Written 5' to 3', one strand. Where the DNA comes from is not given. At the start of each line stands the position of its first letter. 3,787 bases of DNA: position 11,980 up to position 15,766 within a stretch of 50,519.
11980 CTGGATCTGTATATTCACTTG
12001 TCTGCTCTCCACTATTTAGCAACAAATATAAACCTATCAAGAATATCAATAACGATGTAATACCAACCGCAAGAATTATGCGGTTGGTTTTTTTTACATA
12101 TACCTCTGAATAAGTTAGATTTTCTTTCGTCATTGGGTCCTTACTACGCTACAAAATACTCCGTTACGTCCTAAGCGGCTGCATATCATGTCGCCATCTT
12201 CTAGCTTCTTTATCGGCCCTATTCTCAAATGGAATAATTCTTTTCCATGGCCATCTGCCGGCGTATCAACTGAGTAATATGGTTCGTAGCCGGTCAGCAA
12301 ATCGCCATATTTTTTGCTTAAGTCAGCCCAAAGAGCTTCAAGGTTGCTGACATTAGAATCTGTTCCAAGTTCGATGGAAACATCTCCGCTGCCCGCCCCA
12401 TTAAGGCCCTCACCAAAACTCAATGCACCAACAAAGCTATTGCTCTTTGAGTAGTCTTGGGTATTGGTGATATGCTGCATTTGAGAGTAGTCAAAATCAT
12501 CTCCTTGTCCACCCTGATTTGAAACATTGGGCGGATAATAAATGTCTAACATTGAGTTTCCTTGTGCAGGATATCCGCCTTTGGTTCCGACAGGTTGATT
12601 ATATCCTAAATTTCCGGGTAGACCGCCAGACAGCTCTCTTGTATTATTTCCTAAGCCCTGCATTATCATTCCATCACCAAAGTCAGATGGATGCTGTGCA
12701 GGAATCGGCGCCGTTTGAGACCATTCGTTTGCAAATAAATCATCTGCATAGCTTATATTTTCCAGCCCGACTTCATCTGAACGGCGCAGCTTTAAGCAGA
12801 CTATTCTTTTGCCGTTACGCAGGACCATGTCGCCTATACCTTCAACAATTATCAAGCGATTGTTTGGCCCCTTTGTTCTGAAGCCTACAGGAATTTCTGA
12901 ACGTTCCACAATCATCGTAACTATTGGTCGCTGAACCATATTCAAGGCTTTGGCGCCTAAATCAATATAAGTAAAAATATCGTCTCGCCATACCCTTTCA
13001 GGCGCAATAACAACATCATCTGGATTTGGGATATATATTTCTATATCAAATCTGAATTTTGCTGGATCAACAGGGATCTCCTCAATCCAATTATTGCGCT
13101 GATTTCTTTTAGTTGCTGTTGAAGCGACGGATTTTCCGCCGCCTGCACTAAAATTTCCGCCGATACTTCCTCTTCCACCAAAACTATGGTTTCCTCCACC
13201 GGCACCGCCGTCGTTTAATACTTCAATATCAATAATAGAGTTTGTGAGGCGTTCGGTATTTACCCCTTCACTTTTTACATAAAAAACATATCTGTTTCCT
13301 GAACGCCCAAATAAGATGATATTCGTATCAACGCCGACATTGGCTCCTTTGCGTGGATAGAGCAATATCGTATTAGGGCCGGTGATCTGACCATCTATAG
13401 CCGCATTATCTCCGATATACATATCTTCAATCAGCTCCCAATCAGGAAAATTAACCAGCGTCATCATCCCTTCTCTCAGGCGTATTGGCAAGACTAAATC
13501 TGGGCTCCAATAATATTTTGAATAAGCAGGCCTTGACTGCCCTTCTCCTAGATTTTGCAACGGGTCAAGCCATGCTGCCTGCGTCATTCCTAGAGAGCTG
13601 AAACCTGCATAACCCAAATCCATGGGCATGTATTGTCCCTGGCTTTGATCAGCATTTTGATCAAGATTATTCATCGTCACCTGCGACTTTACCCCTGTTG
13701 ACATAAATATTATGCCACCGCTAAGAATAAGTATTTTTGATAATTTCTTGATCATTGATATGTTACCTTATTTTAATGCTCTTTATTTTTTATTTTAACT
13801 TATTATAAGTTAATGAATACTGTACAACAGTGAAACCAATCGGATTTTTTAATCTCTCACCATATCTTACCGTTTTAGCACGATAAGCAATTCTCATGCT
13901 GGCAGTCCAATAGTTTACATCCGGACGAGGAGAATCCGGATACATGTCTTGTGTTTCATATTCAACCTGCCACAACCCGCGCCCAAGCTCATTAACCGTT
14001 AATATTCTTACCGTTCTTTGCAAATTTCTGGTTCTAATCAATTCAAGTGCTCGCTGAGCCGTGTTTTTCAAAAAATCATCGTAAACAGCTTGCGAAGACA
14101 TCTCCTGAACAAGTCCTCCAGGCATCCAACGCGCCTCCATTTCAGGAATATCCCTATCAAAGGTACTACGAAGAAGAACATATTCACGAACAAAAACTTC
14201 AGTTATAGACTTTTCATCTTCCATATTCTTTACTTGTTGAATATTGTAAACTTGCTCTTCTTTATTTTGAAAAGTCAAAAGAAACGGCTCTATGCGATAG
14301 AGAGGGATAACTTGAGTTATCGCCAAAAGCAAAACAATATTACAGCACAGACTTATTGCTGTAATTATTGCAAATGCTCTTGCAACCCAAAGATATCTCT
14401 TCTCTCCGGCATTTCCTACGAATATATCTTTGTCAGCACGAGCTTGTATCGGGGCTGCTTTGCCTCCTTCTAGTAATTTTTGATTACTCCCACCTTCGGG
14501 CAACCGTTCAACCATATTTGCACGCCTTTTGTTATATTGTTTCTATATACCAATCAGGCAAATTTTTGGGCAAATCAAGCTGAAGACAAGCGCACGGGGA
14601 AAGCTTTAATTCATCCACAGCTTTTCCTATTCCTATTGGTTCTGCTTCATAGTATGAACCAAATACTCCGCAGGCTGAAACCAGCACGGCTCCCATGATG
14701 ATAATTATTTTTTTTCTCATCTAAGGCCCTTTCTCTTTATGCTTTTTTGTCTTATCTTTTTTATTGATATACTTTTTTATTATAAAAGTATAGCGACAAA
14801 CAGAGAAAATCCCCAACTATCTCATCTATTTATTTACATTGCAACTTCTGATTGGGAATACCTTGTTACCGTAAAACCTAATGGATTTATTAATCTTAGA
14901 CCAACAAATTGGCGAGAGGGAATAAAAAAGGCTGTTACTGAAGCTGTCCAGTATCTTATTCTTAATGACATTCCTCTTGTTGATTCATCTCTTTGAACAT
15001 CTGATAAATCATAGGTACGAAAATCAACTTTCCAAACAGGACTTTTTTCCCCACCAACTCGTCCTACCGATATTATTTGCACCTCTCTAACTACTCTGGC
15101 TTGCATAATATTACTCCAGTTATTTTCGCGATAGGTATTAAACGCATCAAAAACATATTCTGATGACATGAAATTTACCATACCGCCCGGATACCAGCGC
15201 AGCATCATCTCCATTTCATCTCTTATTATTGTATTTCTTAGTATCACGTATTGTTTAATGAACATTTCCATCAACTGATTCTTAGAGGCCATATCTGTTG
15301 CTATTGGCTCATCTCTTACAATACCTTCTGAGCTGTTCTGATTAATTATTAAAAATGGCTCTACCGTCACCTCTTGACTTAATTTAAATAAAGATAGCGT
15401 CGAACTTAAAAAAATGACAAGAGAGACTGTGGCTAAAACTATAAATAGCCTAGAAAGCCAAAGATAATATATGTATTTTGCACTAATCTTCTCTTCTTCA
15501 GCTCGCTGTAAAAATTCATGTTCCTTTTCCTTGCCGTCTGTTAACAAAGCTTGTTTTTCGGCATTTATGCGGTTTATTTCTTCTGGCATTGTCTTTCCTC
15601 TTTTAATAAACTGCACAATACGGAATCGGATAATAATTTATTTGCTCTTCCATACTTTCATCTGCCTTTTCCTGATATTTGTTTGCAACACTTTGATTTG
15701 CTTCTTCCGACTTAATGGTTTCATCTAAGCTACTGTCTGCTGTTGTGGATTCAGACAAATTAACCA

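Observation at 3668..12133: VirB10 split (or interrupted by a single in-frame TAA) into two giant polypeptides that share a ~17-residue repeat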

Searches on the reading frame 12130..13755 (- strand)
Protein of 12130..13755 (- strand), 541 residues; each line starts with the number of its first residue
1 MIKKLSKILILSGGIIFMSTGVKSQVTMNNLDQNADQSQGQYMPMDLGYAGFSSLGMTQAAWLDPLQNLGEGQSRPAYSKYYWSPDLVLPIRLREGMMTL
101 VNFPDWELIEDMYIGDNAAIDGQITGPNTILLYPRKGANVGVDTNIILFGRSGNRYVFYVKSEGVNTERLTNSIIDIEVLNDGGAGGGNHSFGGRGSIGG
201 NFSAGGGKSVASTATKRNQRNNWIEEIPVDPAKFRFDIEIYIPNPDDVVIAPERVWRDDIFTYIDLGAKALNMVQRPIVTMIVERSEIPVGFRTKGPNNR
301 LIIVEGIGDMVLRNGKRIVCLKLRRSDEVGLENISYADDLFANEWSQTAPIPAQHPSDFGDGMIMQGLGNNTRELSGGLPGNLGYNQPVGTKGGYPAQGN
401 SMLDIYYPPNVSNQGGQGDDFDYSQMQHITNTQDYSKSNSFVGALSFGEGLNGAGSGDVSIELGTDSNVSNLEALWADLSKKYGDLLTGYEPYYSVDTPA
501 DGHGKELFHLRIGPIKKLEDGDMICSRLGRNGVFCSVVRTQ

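Call 5: search_protein_families(library=pfam, proteins=[window:12130-13755:-], max_evalue=0.01)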
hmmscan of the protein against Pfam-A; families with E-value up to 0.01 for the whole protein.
window:12130-13755:- (541 aa): 2 families
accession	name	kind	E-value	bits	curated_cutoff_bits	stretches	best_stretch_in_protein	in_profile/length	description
PF03524.21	CagX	-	2.4e-10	41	34.2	1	79-321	4-195/198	Conjugal transfer protein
PF05036.18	SPOR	-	0.00024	21.8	21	1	457-539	3-76/76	SPOR domain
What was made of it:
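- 12130..13755 (-): virB9 (CagX domain, C-terminal SPOR-like domain), the upstream neighbour. Call 5.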

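Call 8: search_protein_families(library=ncbifam, proteins=[window:12130-13755:-], max_evalue=0.001)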
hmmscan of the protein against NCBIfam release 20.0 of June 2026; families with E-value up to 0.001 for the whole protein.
window:12130-13755:- (541 aa): 1 family
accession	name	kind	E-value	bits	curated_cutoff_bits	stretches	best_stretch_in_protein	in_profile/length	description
TIGR02781.1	VirB9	equivalog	2e-06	27.6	217.7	0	83-163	35-110/248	P-type conjugative transfer protein VirB9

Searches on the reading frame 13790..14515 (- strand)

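Call 5: search_protein_families(library=pfam, proteins=[window:13790-14515:-], max_evalue=0.01)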
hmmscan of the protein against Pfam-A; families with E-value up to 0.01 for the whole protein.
window:13790-14515:- (241 aa): 1 family
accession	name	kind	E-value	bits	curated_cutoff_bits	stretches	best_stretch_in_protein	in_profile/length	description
PF04335.19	VirB8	-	1.3e-22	81.1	23.2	1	46-235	18-210/213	VirB8 protein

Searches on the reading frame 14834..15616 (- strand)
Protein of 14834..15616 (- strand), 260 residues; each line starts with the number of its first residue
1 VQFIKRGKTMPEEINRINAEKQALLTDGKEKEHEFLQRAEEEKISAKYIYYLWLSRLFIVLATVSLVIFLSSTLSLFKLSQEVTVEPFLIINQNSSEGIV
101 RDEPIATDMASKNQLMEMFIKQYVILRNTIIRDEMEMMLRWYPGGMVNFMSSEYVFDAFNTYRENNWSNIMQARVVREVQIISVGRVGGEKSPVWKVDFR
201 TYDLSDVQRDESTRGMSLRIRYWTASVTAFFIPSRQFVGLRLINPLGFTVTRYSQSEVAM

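Call 5: search_protein_families(library=pfam, proteins=[window:14834-15616:-], max_evalue=0.01)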
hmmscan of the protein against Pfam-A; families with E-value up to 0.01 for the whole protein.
window:14834-15616:- (260 aa): 2 families
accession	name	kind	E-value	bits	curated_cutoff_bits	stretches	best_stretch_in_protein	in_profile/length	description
PF04335.19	VirB8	-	2.3e-13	50.9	23.2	1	60-257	22-212/213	VirB8 protein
PF14774.11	FAM177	-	0.0094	16.8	25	0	205-254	47-96/117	FAM177 family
